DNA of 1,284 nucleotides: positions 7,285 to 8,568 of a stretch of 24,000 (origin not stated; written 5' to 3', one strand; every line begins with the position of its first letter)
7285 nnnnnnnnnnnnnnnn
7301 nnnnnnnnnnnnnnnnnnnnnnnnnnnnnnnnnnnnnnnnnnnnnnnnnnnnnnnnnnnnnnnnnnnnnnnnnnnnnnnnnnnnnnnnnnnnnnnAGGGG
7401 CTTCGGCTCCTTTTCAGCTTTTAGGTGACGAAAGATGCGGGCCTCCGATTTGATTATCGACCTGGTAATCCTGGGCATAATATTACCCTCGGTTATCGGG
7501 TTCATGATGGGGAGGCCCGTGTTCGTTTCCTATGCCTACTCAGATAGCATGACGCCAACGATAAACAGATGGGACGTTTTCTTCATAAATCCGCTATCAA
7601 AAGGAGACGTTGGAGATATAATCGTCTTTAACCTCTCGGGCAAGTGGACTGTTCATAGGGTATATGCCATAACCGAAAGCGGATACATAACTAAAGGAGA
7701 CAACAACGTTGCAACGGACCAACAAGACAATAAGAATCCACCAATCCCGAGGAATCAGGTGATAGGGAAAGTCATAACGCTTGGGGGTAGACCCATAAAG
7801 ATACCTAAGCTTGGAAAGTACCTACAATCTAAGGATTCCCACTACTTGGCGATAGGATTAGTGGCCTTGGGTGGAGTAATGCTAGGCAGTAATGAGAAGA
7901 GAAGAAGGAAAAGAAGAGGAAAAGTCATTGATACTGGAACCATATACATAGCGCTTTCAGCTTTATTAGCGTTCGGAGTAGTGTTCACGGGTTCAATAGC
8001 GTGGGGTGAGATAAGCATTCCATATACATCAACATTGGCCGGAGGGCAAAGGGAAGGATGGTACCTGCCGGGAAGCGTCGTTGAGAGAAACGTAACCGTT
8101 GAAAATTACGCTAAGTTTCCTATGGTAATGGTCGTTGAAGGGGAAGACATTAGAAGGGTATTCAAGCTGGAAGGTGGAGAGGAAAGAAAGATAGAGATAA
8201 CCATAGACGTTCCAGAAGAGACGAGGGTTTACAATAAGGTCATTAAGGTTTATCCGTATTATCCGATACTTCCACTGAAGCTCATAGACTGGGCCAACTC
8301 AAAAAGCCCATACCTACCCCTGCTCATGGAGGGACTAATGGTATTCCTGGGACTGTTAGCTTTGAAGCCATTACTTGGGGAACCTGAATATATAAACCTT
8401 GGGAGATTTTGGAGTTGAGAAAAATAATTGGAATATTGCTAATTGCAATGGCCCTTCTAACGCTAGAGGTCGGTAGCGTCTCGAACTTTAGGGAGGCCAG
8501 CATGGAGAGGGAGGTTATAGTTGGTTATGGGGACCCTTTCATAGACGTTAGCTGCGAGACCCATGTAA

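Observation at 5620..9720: Uncharacterised TasA/AbpA-like extracellular fibre locus (regulator, two subunit paralogs, dedicated SipW-type peptidase, Cys-rich minor protein, membrane protein)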

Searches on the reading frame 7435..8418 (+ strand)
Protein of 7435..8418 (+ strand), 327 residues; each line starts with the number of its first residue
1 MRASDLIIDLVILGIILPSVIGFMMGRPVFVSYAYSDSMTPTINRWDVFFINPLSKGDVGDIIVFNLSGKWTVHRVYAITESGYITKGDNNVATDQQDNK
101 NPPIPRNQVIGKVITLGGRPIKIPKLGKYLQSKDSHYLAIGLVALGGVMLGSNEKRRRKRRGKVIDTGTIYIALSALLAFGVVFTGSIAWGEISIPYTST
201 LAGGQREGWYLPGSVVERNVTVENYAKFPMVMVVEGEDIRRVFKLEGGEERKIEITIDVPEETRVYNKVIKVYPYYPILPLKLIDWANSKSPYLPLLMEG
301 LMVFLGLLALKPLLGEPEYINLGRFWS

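Call 3: search_protein_families(library=pfam, max_evalue=1, proteins=[window:7435-8418:+])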
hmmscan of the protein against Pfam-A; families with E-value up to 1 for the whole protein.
window:7435-8418:+ (327 aa): 3 families
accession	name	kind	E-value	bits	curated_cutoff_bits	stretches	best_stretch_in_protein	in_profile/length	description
PF00717.28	Peptidase_S24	-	1.3e-06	28.5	23.3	1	27-113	33-115/116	Peptidase S24-like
PF10502.14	Peptidase_S26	-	0.0021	18.4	22.9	1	20-118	13-82/168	Signal peptidase, peptidase S26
PF07026.16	DUF1317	-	0.18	12.1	22.3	0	188-219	8-34/60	Protein of unknown function (DUF1317)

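Call 4: search_protein_families(library=ncbifam, max_evalue=1, proteins=[window:7435-8418:+])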
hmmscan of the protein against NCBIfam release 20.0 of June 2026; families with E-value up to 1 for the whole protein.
window:7435-8418:+ (327 aa): 5 families
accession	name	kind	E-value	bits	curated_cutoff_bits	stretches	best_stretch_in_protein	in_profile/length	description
TIGR02228.1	sigpep_I_arch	equivalog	2.2e-18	66.6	51.85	1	8-148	10-148/158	signal peptidase I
NF046067.1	SigPepSipWBacil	equivalog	2.9e-05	23.7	190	1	34-98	43-115/189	signal peptidase I SipW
TIGR02227.1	sigpep_I_bact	equivalog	8.2e-05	22.5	47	1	16-101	5-98/162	signal peptidase I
TIGR02754.1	sod_Ni_protease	equivalog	8.5e-05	23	63.25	1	37-114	6-89/90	nickel-type superoxide dismutase maturation protease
TIGR04090.1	exp_by_SipW_IV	subfamily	0.13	11.9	60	1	210-256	52-95/241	BsaA family SipW-dependent biofilm matrix protein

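Call 18: find_related_loci(query=window:7435-8415:+, collection=genome_contigs, flank=6000)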
Query window:7435-8415:+ (327 aa) in genome_contigs; peptide patterns used: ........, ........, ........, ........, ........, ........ (x = any residue, [..] = any of these).
84 stretches matched a pattern; 14 encode a relative of the query (tblastn E <= 1e-3); 14 distinct loci.
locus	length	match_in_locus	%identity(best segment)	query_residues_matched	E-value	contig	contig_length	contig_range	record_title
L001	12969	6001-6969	46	1-308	7e-86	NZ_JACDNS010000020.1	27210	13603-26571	MAG: Thermococcus sp. isolate GB_MAG1_027 c_000000001259, whole genome shotgun sequence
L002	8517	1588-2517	43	1-299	2e-80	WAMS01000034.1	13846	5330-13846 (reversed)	MAG: Geoglobus sp. isolate S139_78_esom k151_189129, whole genome shotgun sequence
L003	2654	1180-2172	44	8-322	5e-81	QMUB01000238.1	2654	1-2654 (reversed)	MAG: Thermococci archaeon isolate B89_G9 B89_Guay9_scaffold_101745, whole genome shotgun sequence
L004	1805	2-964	44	20-324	2e-82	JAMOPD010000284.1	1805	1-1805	MAG: Thermococcaceae archaeon isolate 4559-240_metabat1_scaf2bin.019 4559-240_scaffold_39453_c1, whole genome shotgun se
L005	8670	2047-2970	47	22-313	6e-77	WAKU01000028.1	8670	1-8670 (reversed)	MAG: Thermococcus sp. isolate S013_22 k151_162040, whole genome shotgun sequence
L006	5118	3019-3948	45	19-313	3e-74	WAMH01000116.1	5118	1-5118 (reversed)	MAG: Thermococcus sp. isolate S017_7 k151_35074, whole genome shotgun sequence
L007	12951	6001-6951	42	19-324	3e-70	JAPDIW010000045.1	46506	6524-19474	MAG: Archaeoglobi archaeon isolate S5B4_HD70 c_000000000274, whole genome shotgun sequence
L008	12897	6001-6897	43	7-297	6e-66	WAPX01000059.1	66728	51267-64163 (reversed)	MAG: Archaeoglobaceae archaeon isolate S145_38 k151_6844, whole genome shotgun sequence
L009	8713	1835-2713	43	13-297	2e-64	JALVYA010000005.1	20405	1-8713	MAG: Archaeoglobaceae archaeon isolate M10_metabat2_scaf2bin.164 M10_NODE_1084_length_20405_cov_167.688480, whole genome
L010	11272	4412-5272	42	16-296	4e-64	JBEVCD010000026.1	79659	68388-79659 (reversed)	MAG: Archaeoglobaceae archaeon isolate 2_1_SS_W3_F1_Bin027_Water NODE_43_length_79659_cov_14.290174, whole genome shotgu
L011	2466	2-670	45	88-297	1e-56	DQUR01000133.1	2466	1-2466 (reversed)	MAG TPA_asm: Thermococcus paralvinellae isolate SZUA-1476 k95_82636, whole genome shotgun sequence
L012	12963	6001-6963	44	7-324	5e-72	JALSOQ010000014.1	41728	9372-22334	MAG: Archaeoglobaceae archaeon isolate 356-284_metabat1_scaf2bin.125 356-284_scaffold_274_c1, whole genome shotgun seque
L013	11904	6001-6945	41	21-324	3e-67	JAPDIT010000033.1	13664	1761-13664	MAG: Archaeoglobi archaeon isolate S5B11_HD70 c_000000001109, whole genome shotgun sequence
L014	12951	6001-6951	41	19-324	1e-68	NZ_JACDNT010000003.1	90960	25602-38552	MAG: Archaeoglobus sp. isolate GB_MAG2_100 c_000000000231, whole genome shotgun sequence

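Call 82: search_dna_similar(query=window:7435-8415:+, collection=plasmids, mode=protein, max_evalue=0.001, max_rows=20)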
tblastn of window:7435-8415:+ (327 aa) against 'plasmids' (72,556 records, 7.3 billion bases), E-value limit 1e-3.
Records with a match: 12; places in all: 12; records where one place covers at least 80% of the query: 7.
Best place of each record, by identity: <60% 12.
By first word of the organism name: Haloferax 3; Natrialba 2; Halobaculum 1; Halorubrum 1; Haloarcula 1; Halostagnicola 1; Halarchaeum 1; Halocatena 1; Halogeometricum 1.
By predicted mobility (MOB-suite, as given by PLSDB): non-mobilizable 12.
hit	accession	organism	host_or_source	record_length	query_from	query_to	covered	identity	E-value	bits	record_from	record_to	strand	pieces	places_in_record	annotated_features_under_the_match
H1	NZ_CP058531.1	Halobaculum halophilum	cell culture,sediment in salt lake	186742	28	304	85%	27.0%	1e-16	88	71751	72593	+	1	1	signal peptidase I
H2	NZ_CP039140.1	Haloferax mediterranei ATCC 33500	Cell culture,Spain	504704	20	296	85%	27.0%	4e-17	90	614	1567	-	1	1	signal peptidase I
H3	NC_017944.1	Haloferax mediterranei ATCC 33500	-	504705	20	296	85%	27.0%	4e-17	90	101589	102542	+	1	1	signal peptidase I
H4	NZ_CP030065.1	Halorubrum sp. PV6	salt water,water sample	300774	20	284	81%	27.6%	1e-19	97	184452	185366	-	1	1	signal peptidase I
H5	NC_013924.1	Natrialba magadii ATCC 43099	-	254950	20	297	85%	24.9%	4e-15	84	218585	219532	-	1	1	signal peptidase I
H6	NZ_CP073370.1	Haloarcula sinaiiensis ATCC 33800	cell culture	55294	22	295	84%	24.9%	7e-10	68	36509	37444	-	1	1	none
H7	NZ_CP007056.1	Halostagnicola larsenii XH-48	-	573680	26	297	83%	24.8%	1e-10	70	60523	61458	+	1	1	signal peptidase I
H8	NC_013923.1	Natrialba magadii ATCC 43099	-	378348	28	235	64%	26.2%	3e-11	72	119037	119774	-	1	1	signal peptidase I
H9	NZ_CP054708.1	Halarchaeum sp. CBA1220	solar salt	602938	26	128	31%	43.8%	1e-17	91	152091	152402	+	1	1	signal peptidase I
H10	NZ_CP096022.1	Halocatena salina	cell culture,sediment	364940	21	127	33%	40.5%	1e-14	82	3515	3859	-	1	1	signal peptidase I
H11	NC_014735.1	Halogeometricum borinquense DSM 11551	-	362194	22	153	40%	32.4%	2e-10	69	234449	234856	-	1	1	signal peptidase I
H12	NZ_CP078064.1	Haloferax larsenii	Cell culture,Salt Lake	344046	20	132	35%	37.5%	1e-14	82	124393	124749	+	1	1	signal peptidase I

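Call 83: get_annotated_region(hit=H4, flank=6000)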
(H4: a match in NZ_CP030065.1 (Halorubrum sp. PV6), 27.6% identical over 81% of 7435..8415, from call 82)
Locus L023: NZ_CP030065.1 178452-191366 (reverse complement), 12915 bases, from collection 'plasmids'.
description: Halorubrum sp. PV6 plasmid pHrrPV6, complete sequence
organism: Halorubrum sp. PV6 (NCBI taxid 634157)
taxonomy: Archaea; Euryarchaeota; Halobacteria; Halobacteriales; Haloferacaceae; Halorubrum; Halorubrum sp. PV6
host: -; source: salt water,water sample; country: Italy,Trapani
typing (MOB-suite, as given by PLSDB): non-mobilizable
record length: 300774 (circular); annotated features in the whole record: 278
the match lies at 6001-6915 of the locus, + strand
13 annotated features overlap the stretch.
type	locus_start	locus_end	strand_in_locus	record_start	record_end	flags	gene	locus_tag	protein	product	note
CDS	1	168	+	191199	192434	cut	-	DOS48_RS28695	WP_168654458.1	RNA-guided endonuclease TnpB family protein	-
CDS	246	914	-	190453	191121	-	-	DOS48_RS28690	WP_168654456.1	hypothetical protein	-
CDS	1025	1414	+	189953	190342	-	-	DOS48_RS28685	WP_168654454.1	helix-turn-helix domain-containing protein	-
CDS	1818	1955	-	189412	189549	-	-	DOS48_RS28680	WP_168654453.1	hypothetical protein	-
CDS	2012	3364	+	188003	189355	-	-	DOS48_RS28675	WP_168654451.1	RNA-guided endonuclease TnpB family protein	-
CDS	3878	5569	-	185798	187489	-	-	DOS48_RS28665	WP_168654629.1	Na+/H+ antiporter NhaC family protein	-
CDS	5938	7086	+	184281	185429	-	-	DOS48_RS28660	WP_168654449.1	signal peptidase I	-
CDS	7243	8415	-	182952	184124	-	-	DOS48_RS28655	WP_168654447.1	polymer-forming cytoskeletal protein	-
CDS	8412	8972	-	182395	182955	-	-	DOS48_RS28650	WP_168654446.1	hypothetical protein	-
CDS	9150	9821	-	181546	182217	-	-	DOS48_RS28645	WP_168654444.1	hypothetical protein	-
CDS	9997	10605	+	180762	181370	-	-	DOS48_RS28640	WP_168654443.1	hypothetical protein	-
CDS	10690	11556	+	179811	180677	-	-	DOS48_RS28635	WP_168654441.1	hypothetical protein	-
CDS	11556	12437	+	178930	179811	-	-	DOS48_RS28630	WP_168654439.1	rhomboid family intramembrane serine protease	-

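Call 84: get_annotated_region(hit=H3, flank=6000)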
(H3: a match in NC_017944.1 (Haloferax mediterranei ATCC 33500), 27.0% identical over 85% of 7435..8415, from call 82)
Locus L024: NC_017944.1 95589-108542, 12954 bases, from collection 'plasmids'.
description: Haloferax mediterranei ATCC 33500 plasmid pHM500, complete sequence
organism: Haloferax mediterranei ATCC 33500 (NCBI taxid 523841)
taxonomy: Archaea; Euryarchaeota; Halobacteria; Halobacteriales; Haloferacaceae; Haloferax; Haloferax mediterranei; Haloferax mediterranei ATCC 33500
host: -; source: -; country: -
typing (MOB-suite, as given by PLSDB): non-mobilizable
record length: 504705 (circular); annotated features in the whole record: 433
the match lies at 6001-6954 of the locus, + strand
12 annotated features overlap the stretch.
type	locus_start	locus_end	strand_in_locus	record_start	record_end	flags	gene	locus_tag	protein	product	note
CDS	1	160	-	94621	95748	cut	-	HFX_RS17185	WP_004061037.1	extracellular solute-binding protein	-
CDS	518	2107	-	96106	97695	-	-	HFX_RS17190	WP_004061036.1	BCCT family transporter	-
CDS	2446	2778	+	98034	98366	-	-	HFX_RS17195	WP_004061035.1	2Fe-2S iron-sulfur cluster-binding protein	-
CDS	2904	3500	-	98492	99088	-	-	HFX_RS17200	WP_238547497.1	DUF998 domain-containing protein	-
CDS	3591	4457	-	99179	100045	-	-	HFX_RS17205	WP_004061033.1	UbiA family prenyltransferase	-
CDS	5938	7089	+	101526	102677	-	-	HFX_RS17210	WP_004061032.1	signal peptidase I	-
CDS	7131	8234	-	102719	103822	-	-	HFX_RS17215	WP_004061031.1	LamG domain-containing protein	-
CDS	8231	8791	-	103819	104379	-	-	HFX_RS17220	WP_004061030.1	hypothetical protein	-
CDS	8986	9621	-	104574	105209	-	-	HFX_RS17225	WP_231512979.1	hypothetical protein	-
CDS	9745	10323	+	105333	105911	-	-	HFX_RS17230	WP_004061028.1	hypothetical protein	-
CDS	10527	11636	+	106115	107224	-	-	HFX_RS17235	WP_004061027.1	hypothetical protein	-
CDS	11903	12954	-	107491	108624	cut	-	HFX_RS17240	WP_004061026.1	DUF5305 domain-containing protein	-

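Call 85: search_protein_families(library=ncbifam, max_evalue=0.01, proteins=[L024:5938-7086:+, L024:7131-8231:-, L024:8231-8788:-, L024:8986-9618:-, L024:9745-10320:+, L024:10527-11633:+])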
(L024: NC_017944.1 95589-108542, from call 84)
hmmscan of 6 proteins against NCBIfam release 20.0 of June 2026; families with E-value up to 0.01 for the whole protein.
L024:5938-7086:+ (383 aa): 3 families
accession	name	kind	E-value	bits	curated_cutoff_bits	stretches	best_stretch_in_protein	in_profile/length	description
TIGR02228.1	sigpep_I_arch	equivalog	6.5e-19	68.3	51.85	1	10-117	12-115/158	signal peptidase I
NF046067.1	SigPepSipWBacil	equivalog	2.7e-11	43.4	190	1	12-120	18-124/189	signal peptidase I SipW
TIGR02227.1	sigpep_I_bact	equivalog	0.0025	17.7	47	1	33-72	22-62/162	signal peptidase I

L024:7131-8231:- (366 aa): 2 families
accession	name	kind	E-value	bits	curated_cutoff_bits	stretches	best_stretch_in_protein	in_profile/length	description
NF052521.1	TafC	equivalog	2.8e-171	569.7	410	1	2-361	3-362/373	TafC family fimbrial protein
NF052522.1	TafE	equivalog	6.6e-05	22.7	155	1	6-54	3-53/176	TafE family fimbrial adapter protein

L024:8231-8788:- (185 aa): 0 families

L024:8986-9618:- (210 aa): 2 families
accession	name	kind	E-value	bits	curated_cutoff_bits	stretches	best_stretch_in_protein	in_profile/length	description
NF052520.1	TafA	equivalog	1.6e-76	256.8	190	1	1-207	1-201/201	fimbrial protein TafA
NF052522.1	TafE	equivalog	2.6e-13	50.1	155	1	1-98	2-98/176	TafE family fimbrial adapter protein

L024:9745-10320:+ (192 aa): 4 families
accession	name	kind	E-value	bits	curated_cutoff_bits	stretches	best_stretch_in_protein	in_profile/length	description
NF052522.1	TafE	equivalog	1.5e-67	226.7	155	1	1-187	1-176/176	TafE family fimbrial adapter protein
NF052520.1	TafA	equivalog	1e-08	35.5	190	1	3-115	2-72/201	fimbrial protein TafA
NF052521.1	TafC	equivalog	0.0024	17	410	1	3-59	7-60/373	TafC family fimbrial protein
NF005276.0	PRK06788.1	equivalog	0.0032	17.5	98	1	80-115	49-84/119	flagellar motor switch protein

L024:10527-11633:+ (369 aa): 2 families
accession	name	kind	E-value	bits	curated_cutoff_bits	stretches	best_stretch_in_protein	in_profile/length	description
NF052523.2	TafF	equivalog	1.3e-101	340.5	420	2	15-220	1-204/379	TafF family fimbrial protein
TIGR00831.1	a_cpa1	equivalog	0.0034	16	279.6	1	251-345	94-190/525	Na+/H+ antiporter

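Call 86: search_protein_families(library=pfam, max_evalue=0.1, proteins=[L024:5938-7086:+, L024:7131-8231:-, L024:8231-8788:-, L024:8986-9618:-, L024:9745-10320:+, L024:10527-11633:+])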
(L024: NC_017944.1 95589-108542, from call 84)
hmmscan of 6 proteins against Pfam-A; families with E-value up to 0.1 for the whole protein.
L024:5938-7086:+ (383 aa): 2 families
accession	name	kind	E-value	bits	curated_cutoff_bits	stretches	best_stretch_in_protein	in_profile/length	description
PF10502.14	Peptidase_S26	-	0.00031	21.2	22.9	1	10-73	5-66/168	Signal peptidase, peptidase S26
PF08669.17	GCV_T_C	-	0.0073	16.6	25.9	1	33-55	28-50/80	Glycine cleavage T-protein C-terminal barrel domain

L024:7131-8231:- (366 aa): 1 family
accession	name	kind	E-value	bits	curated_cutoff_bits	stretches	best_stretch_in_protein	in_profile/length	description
PF13385.13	Laminin_G_3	-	6.7e-18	65.7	27.6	1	202-355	7-150/151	Concanavalin A-like lectin/glucanases superfamily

L024:8231-8788:- (185 aa): 1 family
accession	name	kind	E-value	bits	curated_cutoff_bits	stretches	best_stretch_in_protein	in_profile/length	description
PF24035.1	DUF7344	-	8.5e-26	90.6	27.8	1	20-93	2-71/76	Domain of unknown function (DUF7344)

L024:8986-9618:- (210 aa): 1 family
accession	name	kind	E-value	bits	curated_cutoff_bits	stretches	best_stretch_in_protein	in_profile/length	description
PF07912.19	ERp29_N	-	0.069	13.8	20.7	0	19-57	40-78/126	ERp29, N-terminal domain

L024:9745-10320:+ (192 aa): 0 families

L024:10527-11633:+ (369 aa): 2 families
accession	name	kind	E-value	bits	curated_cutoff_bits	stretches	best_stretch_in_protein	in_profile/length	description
PF05642.16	Sporozoite_P67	-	0.0015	17.2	28.9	1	141-225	88-170/727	Sporozoite P67 surface antigen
PF02425.20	GBP_PSP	-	0.012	15.7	25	0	339-352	5-18/23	Paralytic/GBP/PSP peptide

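Call 90: get_annotated_region(hit=H1, flank=6000)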
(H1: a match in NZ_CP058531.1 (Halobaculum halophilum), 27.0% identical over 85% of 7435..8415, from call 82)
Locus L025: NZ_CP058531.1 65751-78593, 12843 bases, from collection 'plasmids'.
description: Halobaculum halophilum strain Gai3-2 plasmid unnamed2, complete sequence
organism: Halobaculum halophilum (NCBI taxid 2743090)
taxonomy: Archaea; Euryarchaeota; Halobacteria; Halobacteriales; Haloferacaceae; Halobaculum; Halobaculum halophilum
host: -; source: cell culture,sediment in salt lake; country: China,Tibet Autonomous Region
typing (MOB-suite, as given by PLSDB): non-mobilizable
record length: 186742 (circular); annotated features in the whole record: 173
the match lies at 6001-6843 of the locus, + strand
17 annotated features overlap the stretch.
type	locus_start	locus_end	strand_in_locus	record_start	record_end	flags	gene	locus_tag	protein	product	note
CDS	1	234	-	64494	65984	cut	-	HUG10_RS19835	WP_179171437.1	hypothetical protein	-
CDS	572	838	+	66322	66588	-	-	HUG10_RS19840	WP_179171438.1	HalOD1 output domain-containing protein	-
CDS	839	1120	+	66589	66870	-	-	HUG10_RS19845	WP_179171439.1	hypothetical protein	-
CDS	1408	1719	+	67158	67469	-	-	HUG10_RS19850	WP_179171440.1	hypothetical protein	-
CDS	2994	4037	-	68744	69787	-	-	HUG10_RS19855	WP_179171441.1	matrixin family metalloprotease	GO:0006508 - proteolysis [Evidence IEA]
CDS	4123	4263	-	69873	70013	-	-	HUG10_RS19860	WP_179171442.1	hypothetical protein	-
CDS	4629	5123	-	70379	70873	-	-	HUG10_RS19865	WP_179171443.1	hypothetical protein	-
CDS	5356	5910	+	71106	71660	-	-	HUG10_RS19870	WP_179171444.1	hypothetical protein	-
CDS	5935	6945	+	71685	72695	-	-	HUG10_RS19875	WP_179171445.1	signal peptidase I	-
CDS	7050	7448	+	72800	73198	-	-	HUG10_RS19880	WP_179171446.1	hypothetical protein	-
CDS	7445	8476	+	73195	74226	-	-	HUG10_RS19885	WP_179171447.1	DUF5305 family protein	-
CDS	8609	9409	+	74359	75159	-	-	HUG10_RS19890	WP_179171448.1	STAS domain-containing protein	-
CDS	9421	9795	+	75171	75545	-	-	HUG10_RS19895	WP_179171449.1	STAS domain-containing protein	-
CDS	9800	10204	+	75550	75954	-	-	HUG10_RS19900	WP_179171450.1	anti-sigma regulatory factor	-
CDS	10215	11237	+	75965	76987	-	-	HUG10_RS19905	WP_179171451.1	ATP-binding protein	-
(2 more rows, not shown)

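Call 91: get_annotated_region(hit=H5, flank=6000)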
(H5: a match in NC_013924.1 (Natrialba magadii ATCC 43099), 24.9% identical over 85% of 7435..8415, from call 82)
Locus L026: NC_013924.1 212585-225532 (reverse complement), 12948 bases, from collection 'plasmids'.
description: Natrialba magadii ATCC 43099 plasmid pNMAG02, complete sequence
organism: Natrialba magadii ATCC 43099 (NCBI taxid 547559)
taxonomy: Archaea; Euryarchaeota; Halobacteria; Halobacteriales; Natrialbaceae; Natrialba; Natrialba magadii; Natrialba magadii ATCC 43099
host: -; source: -; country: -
typing (MOB-suite, as given by PLSDB): non-mobilizable
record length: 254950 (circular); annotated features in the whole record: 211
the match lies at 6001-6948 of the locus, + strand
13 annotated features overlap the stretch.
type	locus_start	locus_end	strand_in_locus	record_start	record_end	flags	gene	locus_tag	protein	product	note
CDS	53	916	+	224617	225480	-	-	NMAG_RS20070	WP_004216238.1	hypothetical protein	-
CDS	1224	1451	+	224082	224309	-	-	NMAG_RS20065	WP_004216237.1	hypothetical protein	-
CDS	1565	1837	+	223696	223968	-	-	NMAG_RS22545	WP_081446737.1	hypothetical protein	-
CDS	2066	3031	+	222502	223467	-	-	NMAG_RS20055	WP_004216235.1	transcription initiation factor IIB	GO:0006352 - DNA-templated transcription initiation [Evidence IEA]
CDS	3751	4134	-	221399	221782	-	-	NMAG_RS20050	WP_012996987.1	hypothetical protein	-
CDS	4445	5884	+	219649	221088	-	-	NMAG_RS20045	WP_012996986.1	nitrous oxide reductase accessory protein NosL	-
CDS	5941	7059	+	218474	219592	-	-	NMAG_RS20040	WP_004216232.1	signal peptidase I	-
CDS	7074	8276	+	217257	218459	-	-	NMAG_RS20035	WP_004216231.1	DUF5305 domain-containing protein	-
CDS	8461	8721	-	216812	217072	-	-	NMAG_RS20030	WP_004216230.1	helix-turn-helix domain-containing protein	-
CDS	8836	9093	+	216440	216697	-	-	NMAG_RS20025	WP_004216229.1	HalOD1 output domain-containing protein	-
CDS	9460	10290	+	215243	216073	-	-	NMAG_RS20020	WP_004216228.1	IS5-like element ISNma1 family transposase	GO:0006313 - DNA transposition [Evidence IEA]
CDS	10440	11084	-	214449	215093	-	-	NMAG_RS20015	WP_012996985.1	rhomboid family intramembrane serine protease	-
CDS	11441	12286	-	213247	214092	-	-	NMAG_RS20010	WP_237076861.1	type II CAAX endopeptidase family protein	GO:0071586 - CAAX-box protein processing [Evidence IEA]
